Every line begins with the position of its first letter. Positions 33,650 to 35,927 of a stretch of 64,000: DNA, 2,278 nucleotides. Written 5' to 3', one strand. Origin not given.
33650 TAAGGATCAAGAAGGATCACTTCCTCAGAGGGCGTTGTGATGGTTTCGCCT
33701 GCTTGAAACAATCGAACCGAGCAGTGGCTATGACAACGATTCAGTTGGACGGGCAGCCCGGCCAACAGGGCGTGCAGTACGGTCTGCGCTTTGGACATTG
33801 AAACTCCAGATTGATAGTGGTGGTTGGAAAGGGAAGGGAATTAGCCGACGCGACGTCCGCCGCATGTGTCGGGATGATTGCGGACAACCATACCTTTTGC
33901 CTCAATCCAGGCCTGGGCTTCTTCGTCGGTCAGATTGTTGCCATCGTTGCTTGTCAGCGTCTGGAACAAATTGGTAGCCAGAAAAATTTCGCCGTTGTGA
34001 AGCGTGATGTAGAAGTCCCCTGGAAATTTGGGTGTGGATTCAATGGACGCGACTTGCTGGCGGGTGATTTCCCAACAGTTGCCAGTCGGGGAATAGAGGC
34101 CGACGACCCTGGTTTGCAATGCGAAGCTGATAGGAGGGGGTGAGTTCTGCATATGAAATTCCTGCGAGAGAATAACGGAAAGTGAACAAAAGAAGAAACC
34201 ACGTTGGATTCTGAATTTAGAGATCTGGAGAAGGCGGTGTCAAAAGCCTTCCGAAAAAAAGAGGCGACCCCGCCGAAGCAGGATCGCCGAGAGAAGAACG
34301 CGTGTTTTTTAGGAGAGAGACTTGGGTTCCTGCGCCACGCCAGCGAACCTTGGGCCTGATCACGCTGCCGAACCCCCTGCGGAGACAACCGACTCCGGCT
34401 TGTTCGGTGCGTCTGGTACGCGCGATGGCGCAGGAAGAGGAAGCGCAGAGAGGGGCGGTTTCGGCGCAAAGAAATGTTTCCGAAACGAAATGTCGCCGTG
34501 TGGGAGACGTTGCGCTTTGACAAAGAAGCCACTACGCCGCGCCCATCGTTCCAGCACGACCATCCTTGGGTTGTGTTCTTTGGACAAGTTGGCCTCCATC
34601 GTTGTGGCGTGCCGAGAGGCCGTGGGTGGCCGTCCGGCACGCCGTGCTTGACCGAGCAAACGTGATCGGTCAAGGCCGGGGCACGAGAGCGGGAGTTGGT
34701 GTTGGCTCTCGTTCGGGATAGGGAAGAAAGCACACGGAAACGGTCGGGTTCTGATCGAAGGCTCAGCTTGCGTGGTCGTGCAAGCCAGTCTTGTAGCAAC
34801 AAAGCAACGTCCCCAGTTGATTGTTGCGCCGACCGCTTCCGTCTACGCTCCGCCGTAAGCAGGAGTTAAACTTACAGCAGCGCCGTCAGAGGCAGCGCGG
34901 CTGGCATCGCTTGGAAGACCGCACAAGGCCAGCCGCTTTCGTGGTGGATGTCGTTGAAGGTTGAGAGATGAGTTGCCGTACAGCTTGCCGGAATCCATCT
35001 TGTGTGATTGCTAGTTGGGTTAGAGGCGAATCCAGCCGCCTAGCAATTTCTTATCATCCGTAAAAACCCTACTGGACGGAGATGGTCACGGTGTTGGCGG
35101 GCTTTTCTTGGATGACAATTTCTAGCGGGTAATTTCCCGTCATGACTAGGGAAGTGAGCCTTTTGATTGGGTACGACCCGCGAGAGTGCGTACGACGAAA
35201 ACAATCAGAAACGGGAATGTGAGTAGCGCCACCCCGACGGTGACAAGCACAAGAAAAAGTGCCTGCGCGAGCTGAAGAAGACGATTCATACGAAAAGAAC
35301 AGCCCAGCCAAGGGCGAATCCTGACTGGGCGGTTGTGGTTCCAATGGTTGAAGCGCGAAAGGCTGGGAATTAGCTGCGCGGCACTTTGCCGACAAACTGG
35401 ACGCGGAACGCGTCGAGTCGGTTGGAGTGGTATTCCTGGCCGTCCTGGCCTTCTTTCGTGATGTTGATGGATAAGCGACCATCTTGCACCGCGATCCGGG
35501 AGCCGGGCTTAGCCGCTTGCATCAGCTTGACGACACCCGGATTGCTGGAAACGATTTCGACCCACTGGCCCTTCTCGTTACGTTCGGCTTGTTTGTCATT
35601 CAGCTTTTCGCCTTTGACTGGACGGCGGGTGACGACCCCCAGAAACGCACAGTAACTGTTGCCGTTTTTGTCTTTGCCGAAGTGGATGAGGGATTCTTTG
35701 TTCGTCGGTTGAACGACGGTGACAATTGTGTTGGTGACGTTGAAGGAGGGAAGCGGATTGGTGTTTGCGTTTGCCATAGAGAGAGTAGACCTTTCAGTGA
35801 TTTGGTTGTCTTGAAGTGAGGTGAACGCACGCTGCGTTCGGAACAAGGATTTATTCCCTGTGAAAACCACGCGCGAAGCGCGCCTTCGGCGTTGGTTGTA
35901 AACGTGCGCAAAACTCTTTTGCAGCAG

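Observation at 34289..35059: ~770-nt ORF-poor segment bounded by a motif copy and a strong terminator: candidate noncoding RNA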

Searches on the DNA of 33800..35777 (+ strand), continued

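Call 80: search_with_rna_model(model_id=R2, sources=[window, L001, L041, L035], max_evalue=0.0001, make_alignment=true, show_alignments=4)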
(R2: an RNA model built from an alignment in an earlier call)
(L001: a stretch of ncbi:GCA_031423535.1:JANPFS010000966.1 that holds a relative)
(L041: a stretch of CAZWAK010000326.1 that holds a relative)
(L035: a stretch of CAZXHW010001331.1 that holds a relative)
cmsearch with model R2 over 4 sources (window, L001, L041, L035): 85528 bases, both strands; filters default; matches with E-value up to 0.0001: 4.
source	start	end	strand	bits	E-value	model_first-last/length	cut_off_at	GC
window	34585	34712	-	164.7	1.1e-34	1-128/128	no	0.66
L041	1027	1154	+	163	2.5e-34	1-128/128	no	0.66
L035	987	1115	+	141.1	1.9e-29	1-128/128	no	0.65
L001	8140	8273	+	35.8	5.1e-06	1-128/128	no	0.57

Alignment A9: 4 matches aligned to the model, 170 columns, each read 5' to 3' on its own strand. Consensus structure (alignment columns), stored with it:
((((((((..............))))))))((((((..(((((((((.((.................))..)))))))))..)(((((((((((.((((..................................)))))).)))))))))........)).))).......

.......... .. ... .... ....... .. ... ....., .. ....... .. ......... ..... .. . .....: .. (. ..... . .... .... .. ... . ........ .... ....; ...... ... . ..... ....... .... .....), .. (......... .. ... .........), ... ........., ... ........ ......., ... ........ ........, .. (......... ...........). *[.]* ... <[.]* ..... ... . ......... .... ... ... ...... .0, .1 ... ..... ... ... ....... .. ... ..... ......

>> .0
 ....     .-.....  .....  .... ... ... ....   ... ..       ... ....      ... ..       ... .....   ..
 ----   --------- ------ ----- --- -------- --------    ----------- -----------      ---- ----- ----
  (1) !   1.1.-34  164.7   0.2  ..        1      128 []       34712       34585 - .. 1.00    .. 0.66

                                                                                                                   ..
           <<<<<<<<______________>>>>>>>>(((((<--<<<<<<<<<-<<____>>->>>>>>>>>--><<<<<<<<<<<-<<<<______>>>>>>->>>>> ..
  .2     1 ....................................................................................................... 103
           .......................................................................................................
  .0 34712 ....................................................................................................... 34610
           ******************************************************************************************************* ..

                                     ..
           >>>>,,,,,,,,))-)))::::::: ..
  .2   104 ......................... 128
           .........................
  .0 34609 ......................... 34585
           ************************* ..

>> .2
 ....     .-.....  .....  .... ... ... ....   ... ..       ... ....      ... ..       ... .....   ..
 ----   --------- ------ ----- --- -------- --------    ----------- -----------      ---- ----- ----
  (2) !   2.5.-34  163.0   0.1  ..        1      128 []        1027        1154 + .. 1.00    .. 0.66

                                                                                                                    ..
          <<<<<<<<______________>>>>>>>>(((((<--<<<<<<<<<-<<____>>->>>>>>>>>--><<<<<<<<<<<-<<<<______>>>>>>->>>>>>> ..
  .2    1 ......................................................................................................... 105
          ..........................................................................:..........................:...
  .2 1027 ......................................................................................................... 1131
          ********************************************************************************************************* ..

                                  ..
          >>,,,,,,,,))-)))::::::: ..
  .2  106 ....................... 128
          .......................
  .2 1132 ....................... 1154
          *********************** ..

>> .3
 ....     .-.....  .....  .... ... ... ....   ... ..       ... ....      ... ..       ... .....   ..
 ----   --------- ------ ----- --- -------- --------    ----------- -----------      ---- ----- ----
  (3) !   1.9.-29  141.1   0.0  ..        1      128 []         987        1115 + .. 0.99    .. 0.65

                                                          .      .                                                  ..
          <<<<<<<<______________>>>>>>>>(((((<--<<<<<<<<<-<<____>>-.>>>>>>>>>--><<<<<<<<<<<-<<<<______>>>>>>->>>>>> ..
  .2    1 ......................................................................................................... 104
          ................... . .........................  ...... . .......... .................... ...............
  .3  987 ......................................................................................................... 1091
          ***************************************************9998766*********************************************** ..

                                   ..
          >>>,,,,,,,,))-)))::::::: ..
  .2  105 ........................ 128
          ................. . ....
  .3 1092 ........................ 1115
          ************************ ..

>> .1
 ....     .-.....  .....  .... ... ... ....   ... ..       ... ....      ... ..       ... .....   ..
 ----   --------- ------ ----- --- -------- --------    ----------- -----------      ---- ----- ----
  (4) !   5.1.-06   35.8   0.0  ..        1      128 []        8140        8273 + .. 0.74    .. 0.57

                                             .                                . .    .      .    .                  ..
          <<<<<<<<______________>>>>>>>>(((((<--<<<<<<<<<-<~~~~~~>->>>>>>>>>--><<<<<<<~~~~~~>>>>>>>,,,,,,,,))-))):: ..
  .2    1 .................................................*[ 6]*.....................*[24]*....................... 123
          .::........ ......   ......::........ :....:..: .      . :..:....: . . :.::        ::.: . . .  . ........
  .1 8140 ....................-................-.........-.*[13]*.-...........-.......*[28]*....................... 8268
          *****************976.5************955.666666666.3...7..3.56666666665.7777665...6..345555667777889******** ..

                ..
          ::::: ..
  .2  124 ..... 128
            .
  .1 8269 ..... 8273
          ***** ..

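Call 100: search_rna_families(source=L001, start=7400, end=8700, threshold=evalue, max_evalue=10)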
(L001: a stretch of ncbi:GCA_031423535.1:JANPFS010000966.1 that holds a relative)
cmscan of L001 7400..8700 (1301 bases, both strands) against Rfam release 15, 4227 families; matches with E-value up to 10: 3.
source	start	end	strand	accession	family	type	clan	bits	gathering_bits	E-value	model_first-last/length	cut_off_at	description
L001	8608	8696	+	RF00538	snoCD11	Gene; snRNA; snoRNA; CD-box;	-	18.4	60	2.7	1-75/75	no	Small nucleolar RNA CD11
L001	8005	8031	+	RF03024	Rothia-sucC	Cis-reg;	-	14.8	64.5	9.8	1-59/59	no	Rothia-sucC RNA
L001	8362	8428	+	RF02219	ZNRD1-AS1_2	Gene; lncRNA;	-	11.4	60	9.5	1-76/76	no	ZNRD1 antisense RNA 1 conserved region 2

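Call 101: search_rna_families(source=window, start=34560, end=34880, threshold=evalue, max_evalue=10)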
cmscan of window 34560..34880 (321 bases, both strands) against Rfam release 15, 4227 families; matches with E-value up to 10: 2.
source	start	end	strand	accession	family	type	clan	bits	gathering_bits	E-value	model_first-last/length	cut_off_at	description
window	34601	34673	-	RF02484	GlsR21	Gene; snRNA; snoRNA; HACA-box;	-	18.9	100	0.23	1-112/112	no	Small nucleolar RNA GlsR21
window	34593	34667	+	RF01698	Chloroflexi-1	Gene; sRNA;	-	15.8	80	1.1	1-84/84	no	Chloroflexi-1 RNA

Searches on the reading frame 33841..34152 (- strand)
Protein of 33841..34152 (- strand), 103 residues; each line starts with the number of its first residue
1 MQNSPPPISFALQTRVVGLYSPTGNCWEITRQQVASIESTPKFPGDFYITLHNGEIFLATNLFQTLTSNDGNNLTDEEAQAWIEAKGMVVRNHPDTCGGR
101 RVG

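Call 14: search_protein_families(library=pfam, proteins=[window:33841-34152:-], max_evalue=0.1)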
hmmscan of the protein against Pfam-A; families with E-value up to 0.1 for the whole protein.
window:33841-34152:- (103 aa): 1 family
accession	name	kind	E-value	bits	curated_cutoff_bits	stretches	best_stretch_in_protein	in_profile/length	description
PF22783.1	BapA_N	-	0.036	14.2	27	1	28-86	33-91/123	BapA, prefix-like domain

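Call 15: search_protein_families(library=phrogs, proteins=[window:33841-34152:-], max_evalue=0.1)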
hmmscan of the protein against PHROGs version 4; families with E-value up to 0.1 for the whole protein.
window:33841-34152:- (103 aa): 0 families

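Call 66: search_protein_families(library=pfam, proteins=[window:33841-34152:-], max_evalue=10)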
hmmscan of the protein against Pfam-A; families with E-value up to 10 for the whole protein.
window:33841-34152:- (103 aa): 1 family
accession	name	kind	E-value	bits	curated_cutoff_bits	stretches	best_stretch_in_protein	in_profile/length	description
PF22783.1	BapA_N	-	0.036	14.2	27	1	28-86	33-91/123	BapA, prefix-like domain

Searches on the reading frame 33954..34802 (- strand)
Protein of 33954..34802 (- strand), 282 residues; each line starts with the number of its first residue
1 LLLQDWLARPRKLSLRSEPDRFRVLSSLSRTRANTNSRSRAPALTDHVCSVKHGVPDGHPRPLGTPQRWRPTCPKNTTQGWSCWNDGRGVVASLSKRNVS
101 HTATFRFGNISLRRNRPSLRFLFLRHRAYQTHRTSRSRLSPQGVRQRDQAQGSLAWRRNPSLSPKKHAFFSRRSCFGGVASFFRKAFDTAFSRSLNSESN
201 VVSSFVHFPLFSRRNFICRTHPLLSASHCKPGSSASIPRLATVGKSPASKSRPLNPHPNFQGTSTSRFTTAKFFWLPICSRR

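Call 14: search_protein_families(library=pfam, proteins=[window:33954-34802:-], max_evalue=0.1)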
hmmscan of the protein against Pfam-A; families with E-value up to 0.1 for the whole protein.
window:33954-34802:- (282 aa): 0 families

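Call 15: search_protein_families(library=phrogs, proteins=[window:33954-34802:-], max_evalue=0.1)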
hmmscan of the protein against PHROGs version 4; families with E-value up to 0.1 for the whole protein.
window:33954-34802:- (282 aa): 0 families

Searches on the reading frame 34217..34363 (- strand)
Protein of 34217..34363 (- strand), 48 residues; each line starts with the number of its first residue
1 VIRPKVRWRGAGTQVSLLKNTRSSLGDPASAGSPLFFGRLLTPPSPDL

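Call 96: search_protein_families(library=pfam, proteins=[window:34217-34363:-], max_evalue=1)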
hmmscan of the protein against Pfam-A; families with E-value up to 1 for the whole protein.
window:34217-34363:- (48 aa): 0 families

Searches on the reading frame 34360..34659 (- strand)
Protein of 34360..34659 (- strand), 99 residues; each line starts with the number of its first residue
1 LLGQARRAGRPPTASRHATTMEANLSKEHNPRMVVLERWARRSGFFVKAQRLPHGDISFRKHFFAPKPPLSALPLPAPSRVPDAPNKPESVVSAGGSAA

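Call 14: search_protein_families(library=pfam, proteins=[window:34360-34659:-], max_evalue=0.1)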
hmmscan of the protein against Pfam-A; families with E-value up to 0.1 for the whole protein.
window:34360-34659:- (99 aa): 0 families

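Call 15: search_protein_families(library=phrogs, proteins=[window:34360-34659:-], max_evalue=0.1)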
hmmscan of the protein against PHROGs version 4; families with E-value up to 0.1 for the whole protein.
window:34360-34659:- (99 aa): 0 families

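Call 30: find_homologous_proteins(query=window:34360-34599:-, max_evalue=10)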
Query window:34360-34599:-: no candidate shares three 5-residue words with the query. No homologue found.

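Call 40: search_protein_representatives(protein=window:34360-34599:-)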
Query: 79 residues. Proteins with E-value up to 0.001 (for the whole library): 0; up to 1e-10: 0; up to 1e-30: 0. The best 0 are listed.

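Call 67: predict_structure(protein=window:34360-34599:-)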
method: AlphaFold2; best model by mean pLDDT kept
length: 79 residues; sequences in the alignment: 1
mean_pLDDT: 68.4   pTM: 0.34
mean pLDDT of the five models: 68.4, 67.4, 65.8, 64.6, 62.0
residues with pLDDT >= 90: 0; 70-90: 35; 50-70: 40; < 50: 4
segments of 3 or more residues with pLDDT < 50: none
pLDDT, mean of each block of 10 residues (from residue 1): 60 82 82 77 68 60 56 61
secondary structure, 60 per line:
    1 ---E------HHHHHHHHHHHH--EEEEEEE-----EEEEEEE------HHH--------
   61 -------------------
elements in order: H11-22 E25-31 E37-43

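Call 71: fold_search(model_id=the predicted structure, library=pdb)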
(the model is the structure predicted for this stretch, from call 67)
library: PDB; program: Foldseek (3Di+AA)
matches with E <= 10: 253; with E <= 0.001: 0
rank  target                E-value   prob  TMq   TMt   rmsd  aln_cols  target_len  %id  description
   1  5cvu_B                4.3e-01  0.47  0.28  0.07   6.5        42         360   24  sinpyl alcohol bound monolignol 4-O-methyltransferase 5 (released 2015-09-16)
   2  5cvj_D                1.3e+00  0.20  0.27  0.07   8.9        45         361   22  Monolignol 4-O-methyltransferase 5 - coniferyl alcohol (released 2015-09-16)
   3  5cvj_A                1.3e+00  0.20  0.28  0.07   8.9        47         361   21  Monolignol 4-O-methyltransferase 5 - coniferyl alcohol (released 2015-09-16)
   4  5cvj_B                1.3e+00  0.18  0.27  0.07   9.1        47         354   21  Monolignol 4-O-methyltransferase 5 - coniferyl alcohol (released 2015-09-16)
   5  5cvj_C                1.3e+00  0.18  0.27  0.07   9.2        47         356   21  Monolignol 4-O-methyltransferase 5 - coniferyl alcohol (released 2015-09-16)
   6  3elk_B                1.7e+00  0.33  0.28  0.22   3.7        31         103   13  Crystal structure of putative transcriptional regulator TA0346 from Thermoplasma acidophilum (released 2008-09-30)
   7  5cvv_A                1.7e+00  0.25  0.29  0.08   6.2        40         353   18  coniferyl alcohol bound monolignol 4-O-methyltransferase 9 (released 2015-09-16)
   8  3reo_D                1.8e+00  0.23  0.29  0.08   6.9        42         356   21  Monolignol O-methyltransferase (MOMT) (released 2012-03-14)
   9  3reo_C                1.8e+00  0.16  0.26  0.08   6.3        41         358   22  Monolignol O-methyltransferase (MOMT) (released 2012-03-14)
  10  8umt_A                1.8e+00  0.08  0.24  0.05  22.0        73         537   16  Atomic model of the human CTF18-RFC-PCNA binary complex in the three-subunit binding state (state 2) (released 2024-05-08)
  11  1fp1                  1.9e+00  0.20  0.28  0.08   5.7        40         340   15  CRYSTAL STRUCTURE ANALYSIS OF CHALCONE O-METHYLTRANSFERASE (released 2001-03-07)
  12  8jzl_A                1.9e+00  0.08  0.22  0.04  12.5        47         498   11  CryoEM structure of the Salmonella effector inositol phosphate phosphatase SopB (released 2024-07-10)
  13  9xqs_F                1.9e+00  0.06  0.20  0.12  21.0        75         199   13  Structure of the inner peripheral region in the phage phiKZ baseplate complex (released 2026-02-11)
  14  4v1t_B                2.0e+00  0.21  0.35  0.05   3.9        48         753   14  Heterocyclase in complex with substrate and Cofactor (released 2015-01-14)
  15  3reo_A                2.0e+00  0.15  0.28  0.07   9.1        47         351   21  Monolignol O-methyltransferase (MOMT) (released 2012-03-14)
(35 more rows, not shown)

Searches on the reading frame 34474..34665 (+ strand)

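Call 96: search_protein_families(library=pfam, proteins=[window:34474-34665:+], max_evalue=1)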
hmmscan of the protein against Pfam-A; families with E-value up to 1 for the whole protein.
window:34474-34665:+ (63 aa): 1 family
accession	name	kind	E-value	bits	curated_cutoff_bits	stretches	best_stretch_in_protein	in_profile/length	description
PF14583.12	Pectate_lyase22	-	0.21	10.7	30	1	8-39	340-371/386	Oligogalacturonate lyase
